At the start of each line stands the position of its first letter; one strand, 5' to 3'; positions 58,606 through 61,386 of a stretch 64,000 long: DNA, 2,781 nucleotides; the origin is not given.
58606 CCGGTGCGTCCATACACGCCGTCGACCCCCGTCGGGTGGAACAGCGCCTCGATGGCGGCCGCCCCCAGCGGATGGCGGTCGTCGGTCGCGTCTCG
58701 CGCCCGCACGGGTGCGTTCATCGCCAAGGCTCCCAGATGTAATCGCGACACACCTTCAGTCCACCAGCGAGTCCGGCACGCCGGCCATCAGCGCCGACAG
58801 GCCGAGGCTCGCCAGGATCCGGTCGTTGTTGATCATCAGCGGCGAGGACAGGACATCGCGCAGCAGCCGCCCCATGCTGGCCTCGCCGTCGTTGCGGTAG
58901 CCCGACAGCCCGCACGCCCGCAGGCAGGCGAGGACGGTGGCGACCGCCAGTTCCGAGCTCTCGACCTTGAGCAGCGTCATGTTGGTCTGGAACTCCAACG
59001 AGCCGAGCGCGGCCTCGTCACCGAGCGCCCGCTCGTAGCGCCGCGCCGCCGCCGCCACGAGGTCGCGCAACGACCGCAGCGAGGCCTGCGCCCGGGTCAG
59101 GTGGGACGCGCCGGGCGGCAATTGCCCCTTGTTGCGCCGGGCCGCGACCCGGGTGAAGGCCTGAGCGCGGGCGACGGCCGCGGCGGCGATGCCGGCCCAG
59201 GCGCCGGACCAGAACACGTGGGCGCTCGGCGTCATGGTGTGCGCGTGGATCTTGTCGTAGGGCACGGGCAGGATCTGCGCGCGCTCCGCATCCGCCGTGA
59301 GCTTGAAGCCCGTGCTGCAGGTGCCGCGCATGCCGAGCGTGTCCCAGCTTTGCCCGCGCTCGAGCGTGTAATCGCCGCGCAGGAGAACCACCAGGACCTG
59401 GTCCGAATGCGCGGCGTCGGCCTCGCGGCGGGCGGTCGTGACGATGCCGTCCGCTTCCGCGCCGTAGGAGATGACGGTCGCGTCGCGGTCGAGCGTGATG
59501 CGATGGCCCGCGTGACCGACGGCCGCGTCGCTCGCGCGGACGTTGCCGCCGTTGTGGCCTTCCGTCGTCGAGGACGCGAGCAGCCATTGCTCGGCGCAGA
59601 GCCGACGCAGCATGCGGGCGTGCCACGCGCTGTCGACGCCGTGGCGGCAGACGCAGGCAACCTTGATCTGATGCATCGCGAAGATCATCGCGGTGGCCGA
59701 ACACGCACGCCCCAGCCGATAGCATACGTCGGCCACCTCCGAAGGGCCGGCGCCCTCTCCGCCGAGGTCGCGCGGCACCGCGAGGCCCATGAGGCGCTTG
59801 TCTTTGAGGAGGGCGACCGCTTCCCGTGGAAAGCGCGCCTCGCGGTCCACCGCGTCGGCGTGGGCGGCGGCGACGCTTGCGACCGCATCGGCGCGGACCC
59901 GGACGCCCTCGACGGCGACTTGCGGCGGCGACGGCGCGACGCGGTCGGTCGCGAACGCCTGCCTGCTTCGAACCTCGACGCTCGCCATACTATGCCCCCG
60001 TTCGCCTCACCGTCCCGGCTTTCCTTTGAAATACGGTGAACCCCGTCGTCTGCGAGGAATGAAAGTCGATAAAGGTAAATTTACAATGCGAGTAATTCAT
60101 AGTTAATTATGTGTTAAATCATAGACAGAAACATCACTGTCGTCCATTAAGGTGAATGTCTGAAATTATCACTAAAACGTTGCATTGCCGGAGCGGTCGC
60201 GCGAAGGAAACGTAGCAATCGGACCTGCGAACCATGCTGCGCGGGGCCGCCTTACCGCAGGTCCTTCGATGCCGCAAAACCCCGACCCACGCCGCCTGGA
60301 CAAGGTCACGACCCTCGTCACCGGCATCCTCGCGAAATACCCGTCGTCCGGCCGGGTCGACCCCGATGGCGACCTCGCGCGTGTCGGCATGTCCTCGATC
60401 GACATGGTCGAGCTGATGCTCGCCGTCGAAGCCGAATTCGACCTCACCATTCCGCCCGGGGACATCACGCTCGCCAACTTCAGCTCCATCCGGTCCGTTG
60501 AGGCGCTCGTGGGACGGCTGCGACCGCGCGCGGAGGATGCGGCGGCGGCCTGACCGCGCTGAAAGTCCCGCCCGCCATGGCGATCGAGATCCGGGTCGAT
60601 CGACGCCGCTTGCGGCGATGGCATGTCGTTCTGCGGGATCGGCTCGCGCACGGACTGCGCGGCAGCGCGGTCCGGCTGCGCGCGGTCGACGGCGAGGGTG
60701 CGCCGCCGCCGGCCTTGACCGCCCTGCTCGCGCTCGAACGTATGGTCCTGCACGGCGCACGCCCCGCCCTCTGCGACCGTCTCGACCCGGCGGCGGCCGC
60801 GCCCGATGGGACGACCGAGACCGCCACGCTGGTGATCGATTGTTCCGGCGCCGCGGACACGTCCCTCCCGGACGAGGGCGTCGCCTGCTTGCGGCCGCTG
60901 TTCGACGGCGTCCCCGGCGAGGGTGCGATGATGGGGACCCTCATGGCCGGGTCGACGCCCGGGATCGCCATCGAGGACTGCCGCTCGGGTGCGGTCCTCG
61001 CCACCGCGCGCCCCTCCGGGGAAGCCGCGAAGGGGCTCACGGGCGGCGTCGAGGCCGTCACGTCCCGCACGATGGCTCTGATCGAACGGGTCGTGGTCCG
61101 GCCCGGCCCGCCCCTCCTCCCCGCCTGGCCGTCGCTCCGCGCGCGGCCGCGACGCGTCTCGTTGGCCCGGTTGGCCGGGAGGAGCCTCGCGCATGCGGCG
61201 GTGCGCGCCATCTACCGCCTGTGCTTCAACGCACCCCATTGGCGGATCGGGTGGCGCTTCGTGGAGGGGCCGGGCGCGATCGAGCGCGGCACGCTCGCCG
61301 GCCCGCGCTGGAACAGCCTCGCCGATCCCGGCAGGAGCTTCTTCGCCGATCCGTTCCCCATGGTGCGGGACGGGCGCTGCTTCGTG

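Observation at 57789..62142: SerRS-like amino acid:[carrier protein] ligase cluster with an ACAD-like oxidase, a dedicated ACP and a propeller fusion; product unknown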

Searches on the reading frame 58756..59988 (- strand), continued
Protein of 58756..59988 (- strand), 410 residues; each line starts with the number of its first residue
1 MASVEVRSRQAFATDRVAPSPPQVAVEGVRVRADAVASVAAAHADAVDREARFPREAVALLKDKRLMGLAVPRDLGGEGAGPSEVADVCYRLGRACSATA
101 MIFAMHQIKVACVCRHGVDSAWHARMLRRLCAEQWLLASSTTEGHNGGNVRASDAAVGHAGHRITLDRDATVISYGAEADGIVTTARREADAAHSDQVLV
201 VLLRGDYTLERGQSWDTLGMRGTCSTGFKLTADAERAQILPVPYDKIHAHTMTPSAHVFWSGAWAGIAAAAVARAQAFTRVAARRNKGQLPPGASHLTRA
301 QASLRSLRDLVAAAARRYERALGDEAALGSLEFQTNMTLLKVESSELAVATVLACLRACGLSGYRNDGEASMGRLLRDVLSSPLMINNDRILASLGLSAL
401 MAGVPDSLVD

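Call 68: find_encoding_contigs(protein=P0127, flank=10000, max_places=1)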
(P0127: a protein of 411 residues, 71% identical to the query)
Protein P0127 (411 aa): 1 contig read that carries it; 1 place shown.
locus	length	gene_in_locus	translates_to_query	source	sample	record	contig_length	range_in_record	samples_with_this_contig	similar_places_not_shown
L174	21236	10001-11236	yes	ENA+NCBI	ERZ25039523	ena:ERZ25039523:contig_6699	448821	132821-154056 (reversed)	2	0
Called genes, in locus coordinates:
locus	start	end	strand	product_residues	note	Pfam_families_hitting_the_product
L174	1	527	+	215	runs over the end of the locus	PF02798:GST_N, PF13409:GST_N_2, PF13417:GST_N_3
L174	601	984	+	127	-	PF13238:AAA_18 (faint)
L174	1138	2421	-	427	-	PF02844:GARS_N, PF01071:GARS_A, PF02843:GARS_C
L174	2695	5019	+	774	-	PF00912:Transgly, PF00905:Transpeptidase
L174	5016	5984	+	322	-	PF00561:Abhydrolase_1, PF12146:Hydrolase_4, PF12697:Abhydrolase_6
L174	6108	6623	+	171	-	PF01613:Flavin_Reduct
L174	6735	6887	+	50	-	-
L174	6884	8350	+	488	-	PF00221:Lyase_aromatic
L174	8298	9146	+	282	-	-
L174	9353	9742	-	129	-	PF00550:PP-binding (weak)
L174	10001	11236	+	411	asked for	PF02771:Acyl-CoA_dh_N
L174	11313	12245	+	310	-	PF00587:tRNA-synt_2b (weak)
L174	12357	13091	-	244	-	PF00106:adh_short, PF01370:Epimerase (weak), PF08659:KR, PF13561:adh_short_C2, PF23441:SDR (weak)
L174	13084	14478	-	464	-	PF00501:AMP-binding, PF13193:AMP-binding_C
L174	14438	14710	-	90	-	-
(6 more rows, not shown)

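Call 69: find_encoding_contigs(protein=P0124, flank=10000, max_places=1)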
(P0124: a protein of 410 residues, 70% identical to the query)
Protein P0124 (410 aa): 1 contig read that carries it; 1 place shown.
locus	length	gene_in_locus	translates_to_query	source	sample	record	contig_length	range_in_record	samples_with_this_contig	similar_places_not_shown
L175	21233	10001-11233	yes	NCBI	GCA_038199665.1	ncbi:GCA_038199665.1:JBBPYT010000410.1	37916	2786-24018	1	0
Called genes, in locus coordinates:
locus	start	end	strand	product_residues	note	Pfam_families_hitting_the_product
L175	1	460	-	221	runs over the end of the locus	-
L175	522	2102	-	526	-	PF00389:2-Hacid_dh, PF02826:2-Hacid_dh_C, PF19304:PGDH_inter, PF01842:ACT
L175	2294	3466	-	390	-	-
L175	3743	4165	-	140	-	PF04828:GFA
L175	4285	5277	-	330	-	PF01073:3Beta_HSD, PF01370:Epimerase, PF02719:Polysacc_synt_2 (weak), PF04321:RmlD_sub_bind (weak), PF05368:NmrA, PF13460:NAD_binding_10, PF16363:GDP_Man_Dehyd, PF07993:NAD_binding_4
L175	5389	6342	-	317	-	PF13379:NMT1_2, PF09084:NMT1, PF12974:Phosphonate-bd (weak)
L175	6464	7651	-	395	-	PF01546:Peptidase_M20, PF07687:M20_dimer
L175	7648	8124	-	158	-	-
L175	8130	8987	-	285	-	PF14805:THDPS_N_2, PF00132:Hexapep (weak), PF14602:Hexapep_2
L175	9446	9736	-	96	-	PF00550:PP-binding (weak)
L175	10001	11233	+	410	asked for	PF02771:Acyl-CoA_dh_N, PF00441:Acyl-CoA_dh_1 (faint)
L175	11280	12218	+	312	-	PF00587:tRNA-synt_2b (weak)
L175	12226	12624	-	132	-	PF20159:YidB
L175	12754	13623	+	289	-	PF00106:adh_short, PF01370:Epimerase (weak), PF08659:KR, PF13561:adh_short_C2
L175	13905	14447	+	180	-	-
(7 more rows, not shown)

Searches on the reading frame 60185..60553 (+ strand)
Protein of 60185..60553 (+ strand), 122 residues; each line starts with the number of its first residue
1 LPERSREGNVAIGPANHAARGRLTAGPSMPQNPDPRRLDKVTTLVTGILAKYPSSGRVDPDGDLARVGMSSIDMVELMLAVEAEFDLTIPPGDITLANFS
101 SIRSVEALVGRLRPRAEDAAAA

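Call 3: search_protein_families(library=pfam, proteins=[window:60185-60553:+], max_evalue=0.01)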
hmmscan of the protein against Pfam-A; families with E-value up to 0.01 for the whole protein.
window:60185-60553:+ (122 aa): 1 family
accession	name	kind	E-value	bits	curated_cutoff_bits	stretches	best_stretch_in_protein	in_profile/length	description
PF00550.31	PP-binding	-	8.7e-09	36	20.8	1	41-108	3-66/67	Phosphopantetheine attachment site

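Call 4: search_protein_families(library=ncbifam, proteins=[window:60185-60553:+], max_evalue=0.01)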
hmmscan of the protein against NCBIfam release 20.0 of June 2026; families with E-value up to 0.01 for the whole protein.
window:60185-60553:+ (122 aa): 9 families
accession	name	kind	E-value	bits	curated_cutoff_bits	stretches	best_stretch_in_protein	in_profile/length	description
NF005480.0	PRK07081.1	equivalog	8.9e-12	44.8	72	1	57-116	21-80/83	acyl carrier protein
NF058660.1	cispen_ACP_AmcB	equivalog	3.1e-08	33.7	80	1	57-113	22-79/80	cispentacin biosynthesis acyl carrier protein AmcB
TIGR00517.1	acyl_carrier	equivalog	6.8e-05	22.7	70.45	1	67-91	33-57/77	acyl carrier protein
NF002148.0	PRK00982.1-2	subfamily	7.6e-05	22.5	71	1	67-94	34-61/79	acyl carrier protein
NF002149.0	PRK00982.1-3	equivalog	0.00014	21.7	106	1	67-91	33-57/78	acyl carrier protein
TIGR04069.1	ocin_ACP_rel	hypoth_equivalog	0.00023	21.6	70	1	67-106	35-74/77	peptide maturation system acyl carrier-related protein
NF002151.0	PRK00982.1-5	equivalog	0.00096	19.2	92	1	67-91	33-57/78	acyl carrier protein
NF009104.0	PRK12449.1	equivalog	0.0015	18.4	70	1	67-95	35-63/80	acyl carrier protein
NF005798.0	PRK07639.1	equivalog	0.0059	17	100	1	69-115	38-84/91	petrobactin biosynthesis protein AsbD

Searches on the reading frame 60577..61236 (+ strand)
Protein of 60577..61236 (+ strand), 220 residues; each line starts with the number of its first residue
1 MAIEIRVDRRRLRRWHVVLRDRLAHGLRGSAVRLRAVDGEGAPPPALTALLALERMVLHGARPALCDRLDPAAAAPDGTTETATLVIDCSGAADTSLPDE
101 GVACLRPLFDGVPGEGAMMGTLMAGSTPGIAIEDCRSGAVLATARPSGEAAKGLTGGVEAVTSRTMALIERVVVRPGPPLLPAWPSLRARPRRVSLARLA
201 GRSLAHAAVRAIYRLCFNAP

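Call 55: predict_structure(alignment_id=A3)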
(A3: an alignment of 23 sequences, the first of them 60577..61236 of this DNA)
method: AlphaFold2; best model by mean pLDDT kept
length: 220 residues; sequences in the alignment: 23
mean_pLDDT: 86.0   pTM: 0.82
mean pLDDT of the five models: 86.0, 85.6, 83.0, 83.0, 83.0
residues with pLDDT >= 90: 131; 70-90: 52; 50-70: 36; < 50: 1
segments of 3 or more residues with pLDDT < 50: none
pLDDT, mean of each block of 10 residues (from residue 1): 95 97 96 94 90 88 93 78 95 87 95 93 92 94 88 90 97 92 56 54 65 64
secondary structure, 60 per line:
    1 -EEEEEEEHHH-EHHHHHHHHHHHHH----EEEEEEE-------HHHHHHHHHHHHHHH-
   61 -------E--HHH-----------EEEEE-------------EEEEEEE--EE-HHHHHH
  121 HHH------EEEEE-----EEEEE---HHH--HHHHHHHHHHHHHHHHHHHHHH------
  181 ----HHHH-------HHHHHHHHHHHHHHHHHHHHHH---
elements in order: E2-8 H14-26 E31-37 H45-59 E85-89 E103-109 H115-123 E130-134 E140-144 H153-174 H185-188 H196-217

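Call 58: fold_search(model_id=the predicted structure, library=pdb)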
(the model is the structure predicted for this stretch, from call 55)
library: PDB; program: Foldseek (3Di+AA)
matches with E <= 10: 652; with E <= 0.001: 0
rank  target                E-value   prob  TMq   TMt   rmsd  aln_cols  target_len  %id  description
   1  1cde_A                1.3e-03  1.00  0.44  0.46  11.5       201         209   14  STRUCTURES OF APO AND COMPLEXED ESCHERICHIA COLI GLYCINAMIDE RIBONUCLEOTIDE TRANSFORMYLASE (released 1993-10-31)
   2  4wkg_D                1.4e-03  1.00  0.44  0.17   8.6       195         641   12  The crystal structure of apo ArnA features an unexpected central binding pocket and provides an explanation for enzyma (released 2014-12-17)
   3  6v2t_A                2.2e-03  0.99  0.40  0.37  11.0       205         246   14  X-ray structure of a sugar N-formyltransferase from Shewanella sp FDAARGOS_354 (released 2020-01-08)
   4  6v2t_B                2.8e-03  0.99  0.41  0.37  10.9       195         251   16  X-ray structure of a sugar N-formyltransferase from Shewanella sp FDAARGOS_354 (released 2020-01-08)
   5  4yfv_B                5.3e-03  0.99  0.41  0.39   7.9       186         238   11  X-ray structure of the 4-N-formyltransferase VioF from Providencia alcalifaciens O30 (released 2015-03-11)
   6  5j63_A                6.4e-03  0.94  0.38  0.30   8.8       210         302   10  Crystal Structure of the N-terminal N-formyltransferase Domain (residues 1-306) of Escherichia coli Arna in Complex wi (released 2016-05-25)
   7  1zgh                  8.2e-03  0.98  0.40  0.39  11.3       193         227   10  Methionyl-tRNA formyltransferase from Clostridium thermocellum (released 2005-05-03)
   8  4nv1_B                9.9e-03  0.97  0.42  0.39   8.6       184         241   10  Crystal structure of a 4-N formyltransferase from Francisella tularensis (released 2013-12-25)
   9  6nbp                  1.4e-02  0.97  0.42  0.38  11.3       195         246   11  Crystal Structure of a Sugar N-Formyltransferase from the Plant Pathogen Pantoea ananatis (released 2018-12-19)
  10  1z7e_D                1.5e-02  0.93  0.40  0.16   8.7       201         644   12  Crystal structure of full length ArnA (released 2005-06-07)
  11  3da8_B                1.6e-02  0.89  0.38  0.40  11.0       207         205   13  Crystal structure of PurN from Mycobacterium tuberculosis (released 2009-05-12)
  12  4nv1_E                2.1e-02  0.97  0.42  0.39   8.3       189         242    9  Crystal structure of a 4-N formyltransferase from Francisella tularensis (released 2013-12-25)
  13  3nrb_B                3.1e-02  0.85  0.39  0.32  12.9       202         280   13  Crystal structure of a formyltetrahydrofolate deformylase (purU, PP_1943) from PSEUDOMONAS PUTIDA KT2440 at 2.05 A res (released 2010-07-28)
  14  5uai_B                6.9e-02  0.82  0.43  0.31   9.4       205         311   13  Crystal structure of Methionyl-tRNA formyltransferase from Pseudomonas aeruginosa (released 2017-01-18)
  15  3da8_A                8.4e-02  0.75  0.41  0.42  10.6       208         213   14  Crystal structure of PurN from Mycobacterium tuberculosis (released 2009-05-12)
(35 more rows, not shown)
